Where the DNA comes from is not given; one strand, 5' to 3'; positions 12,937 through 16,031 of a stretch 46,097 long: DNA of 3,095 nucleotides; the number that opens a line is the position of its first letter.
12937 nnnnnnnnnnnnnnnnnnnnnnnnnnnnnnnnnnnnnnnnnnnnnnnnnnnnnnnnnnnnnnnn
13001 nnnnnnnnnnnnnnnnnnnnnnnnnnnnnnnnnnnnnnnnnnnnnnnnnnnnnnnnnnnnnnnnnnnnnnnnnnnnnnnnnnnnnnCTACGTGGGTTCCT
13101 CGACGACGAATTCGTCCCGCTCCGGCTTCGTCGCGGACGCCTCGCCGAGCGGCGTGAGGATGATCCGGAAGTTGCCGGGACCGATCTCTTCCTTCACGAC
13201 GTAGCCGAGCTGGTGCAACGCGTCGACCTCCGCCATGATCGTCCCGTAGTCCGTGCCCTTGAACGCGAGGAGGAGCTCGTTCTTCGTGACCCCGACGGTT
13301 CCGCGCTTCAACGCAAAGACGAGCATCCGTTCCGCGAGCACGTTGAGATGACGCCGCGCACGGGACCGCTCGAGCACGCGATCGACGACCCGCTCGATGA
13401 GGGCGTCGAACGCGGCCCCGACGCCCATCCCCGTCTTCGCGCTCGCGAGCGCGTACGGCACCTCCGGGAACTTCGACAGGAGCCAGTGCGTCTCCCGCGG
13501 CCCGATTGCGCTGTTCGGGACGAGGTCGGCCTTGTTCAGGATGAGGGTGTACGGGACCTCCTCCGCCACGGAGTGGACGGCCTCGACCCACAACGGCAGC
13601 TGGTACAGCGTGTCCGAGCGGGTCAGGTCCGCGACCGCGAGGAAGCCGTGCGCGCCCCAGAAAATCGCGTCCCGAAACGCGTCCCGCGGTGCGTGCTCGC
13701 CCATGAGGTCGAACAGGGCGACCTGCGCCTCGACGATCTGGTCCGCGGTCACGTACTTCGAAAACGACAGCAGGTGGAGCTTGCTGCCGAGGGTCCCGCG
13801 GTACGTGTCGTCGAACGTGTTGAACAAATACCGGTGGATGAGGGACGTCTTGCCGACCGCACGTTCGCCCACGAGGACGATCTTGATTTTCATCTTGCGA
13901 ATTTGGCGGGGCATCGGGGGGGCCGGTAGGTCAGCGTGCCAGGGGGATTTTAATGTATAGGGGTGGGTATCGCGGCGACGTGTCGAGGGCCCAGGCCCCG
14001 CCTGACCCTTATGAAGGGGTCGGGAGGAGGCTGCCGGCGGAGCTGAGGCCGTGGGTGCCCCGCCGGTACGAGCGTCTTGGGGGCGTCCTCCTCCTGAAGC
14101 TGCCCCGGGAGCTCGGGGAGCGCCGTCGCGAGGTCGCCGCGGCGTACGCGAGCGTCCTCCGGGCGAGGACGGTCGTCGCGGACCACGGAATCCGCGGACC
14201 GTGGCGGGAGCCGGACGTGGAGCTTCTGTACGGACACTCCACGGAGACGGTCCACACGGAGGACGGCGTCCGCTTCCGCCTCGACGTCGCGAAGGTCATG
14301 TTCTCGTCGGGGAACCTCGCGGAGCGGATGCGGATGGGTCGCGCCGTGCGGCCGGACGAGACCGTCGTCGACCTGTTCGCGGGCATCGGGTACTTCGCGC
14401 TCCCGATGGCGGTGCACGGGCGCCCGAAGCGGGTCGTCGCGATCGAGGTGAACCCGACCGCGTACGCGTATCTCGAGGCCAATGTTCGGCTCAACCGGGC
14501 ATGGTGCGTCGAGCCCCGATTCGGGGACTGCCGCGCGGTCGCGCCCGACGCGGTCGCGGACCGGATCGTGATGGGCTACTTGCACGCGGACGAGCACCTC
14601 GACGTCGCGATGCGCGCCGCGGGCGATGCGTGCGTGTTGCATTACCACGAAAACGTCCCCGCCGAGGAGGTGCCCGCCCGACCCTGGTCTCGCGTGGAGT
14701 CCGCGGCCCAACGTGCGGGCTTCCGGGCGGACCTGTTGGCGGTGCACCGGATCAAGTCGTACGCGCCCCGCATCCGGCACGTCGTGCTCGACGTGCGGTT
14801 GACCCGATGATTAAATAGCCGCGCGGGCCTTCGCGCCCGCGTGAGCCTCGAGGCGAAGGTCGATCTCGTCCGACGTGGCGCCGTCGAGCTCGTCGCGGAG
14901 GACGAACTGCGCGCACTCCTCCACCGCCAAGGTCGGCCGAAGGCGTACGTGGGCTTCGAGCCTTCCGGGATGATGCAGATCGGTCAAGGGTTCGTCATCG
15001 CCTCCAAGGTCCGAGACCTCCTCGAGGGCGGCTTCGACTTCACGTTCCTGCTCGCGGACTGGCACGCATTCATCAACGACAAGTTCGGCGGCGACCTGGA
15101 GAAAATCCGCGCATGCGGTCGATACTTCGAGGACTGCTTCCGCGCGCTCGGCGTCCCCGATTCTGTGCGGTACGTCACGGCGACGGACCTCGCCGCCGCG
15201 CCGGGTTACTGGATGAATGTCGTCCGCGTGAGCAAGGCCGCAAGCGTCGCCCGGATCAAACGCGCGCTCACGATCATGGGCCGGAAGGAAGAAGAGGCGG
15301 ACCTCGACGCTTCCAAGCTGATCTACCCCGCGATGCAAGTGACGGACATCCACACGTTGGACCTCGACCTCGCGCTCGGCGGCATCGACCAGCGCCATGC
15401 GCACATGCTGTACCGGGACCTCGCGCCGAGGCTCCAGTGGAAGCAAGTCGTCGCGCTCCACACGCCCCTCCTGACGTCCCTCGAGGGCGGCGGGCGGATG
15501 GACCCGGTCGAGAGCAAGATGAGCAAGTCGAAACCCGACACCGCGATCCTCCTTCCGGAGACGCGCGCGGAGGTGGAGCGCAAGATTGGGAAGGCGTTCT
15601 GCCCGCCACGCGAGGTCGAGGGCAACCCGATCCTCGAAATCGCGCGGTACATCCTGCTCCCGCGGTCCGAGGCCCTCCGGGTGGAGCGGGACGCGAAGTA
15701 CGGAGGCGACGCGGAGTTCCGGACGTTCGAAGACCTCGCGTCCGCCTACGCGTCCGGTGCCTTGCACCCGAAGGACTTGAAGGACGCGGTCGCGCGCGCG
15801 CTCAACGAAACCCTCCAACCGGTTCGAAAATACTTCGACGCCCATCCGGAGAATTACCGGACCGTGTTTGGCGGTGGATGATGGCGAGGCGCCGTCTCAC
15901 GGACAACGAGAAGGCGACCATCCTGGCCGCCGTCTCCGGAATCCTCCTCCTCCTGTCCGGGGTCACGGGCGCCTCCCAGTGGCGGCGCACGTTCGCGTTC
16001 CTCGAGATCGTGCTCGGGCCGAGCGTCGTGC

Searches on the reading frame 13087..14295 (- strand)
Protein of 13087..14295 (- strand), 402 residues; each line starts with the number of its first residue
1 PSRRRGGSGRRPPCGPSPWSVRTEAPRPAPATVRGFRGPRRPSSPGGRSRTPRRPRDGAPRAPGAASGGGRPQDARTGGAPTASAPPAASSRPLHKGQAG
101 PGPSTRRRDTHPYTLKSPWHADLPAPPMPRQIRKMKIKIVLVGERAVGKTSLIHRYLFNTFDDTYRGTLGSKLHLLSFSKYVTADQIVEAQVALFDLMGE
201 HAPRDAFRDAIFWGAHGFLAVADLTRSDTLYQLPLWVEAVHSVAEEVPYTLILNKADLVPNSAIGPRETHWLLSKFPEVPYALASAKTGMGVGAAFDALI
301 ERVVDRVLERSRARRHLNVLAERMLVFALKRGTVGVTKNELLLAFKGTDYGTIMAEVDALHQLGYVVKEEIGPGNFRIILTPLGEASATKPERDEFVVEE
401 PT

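Call 14: search_protein_families(library=pfam, proteins=[window:13087-14295:-], max_evalue=0.01)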
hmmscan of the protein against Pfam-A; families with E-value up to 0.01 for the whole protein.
window:13087-14295:- (402 aa): 2 families
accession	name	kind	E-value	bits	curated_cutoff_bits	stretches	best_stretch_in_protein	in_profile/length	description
PF00071.28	Ras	-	1.6e-21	77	21.6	1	138-303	1-160/162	Ras family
PF08477.19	Roc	-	1.8e-16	60.9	27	1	138-257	1-119/119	Ras of Complex, Roc, domain of DAPkinase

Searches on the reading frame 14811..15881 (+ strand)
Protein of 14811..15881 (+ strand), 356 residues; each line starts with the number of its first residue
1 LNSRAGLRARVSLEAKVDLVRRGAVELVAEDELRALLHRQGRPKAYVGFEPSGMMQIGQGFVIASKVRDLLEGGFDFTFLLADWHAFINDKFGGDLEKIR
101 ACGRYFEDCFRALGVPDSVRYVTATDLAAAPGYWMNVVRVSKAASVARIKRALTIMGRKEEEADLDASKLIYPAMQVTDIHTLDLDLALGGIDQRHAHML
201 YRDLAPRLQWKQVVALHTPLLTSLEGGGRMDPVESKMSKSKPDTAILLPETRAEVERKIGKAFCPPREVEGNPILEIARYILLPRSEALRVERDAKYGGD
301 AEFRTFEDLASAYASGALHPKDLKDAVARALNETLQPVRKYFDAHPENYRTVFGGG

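Call 14: search_protein_families(library=pfam, proteins=[window:14811-15881:+], max_evalue=0.01)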
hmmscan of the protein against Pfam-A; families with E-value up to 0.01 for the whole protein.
window:14811-15881:+ (356 aa): 1 family
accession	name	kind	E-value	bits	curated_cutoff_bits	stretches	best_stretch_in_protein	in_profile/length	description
PF00579.31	tRNA-synt_1b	-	1.2e-41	143.4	21.1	1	40-336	3-292/292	tRNA synthetases class I (W and Y)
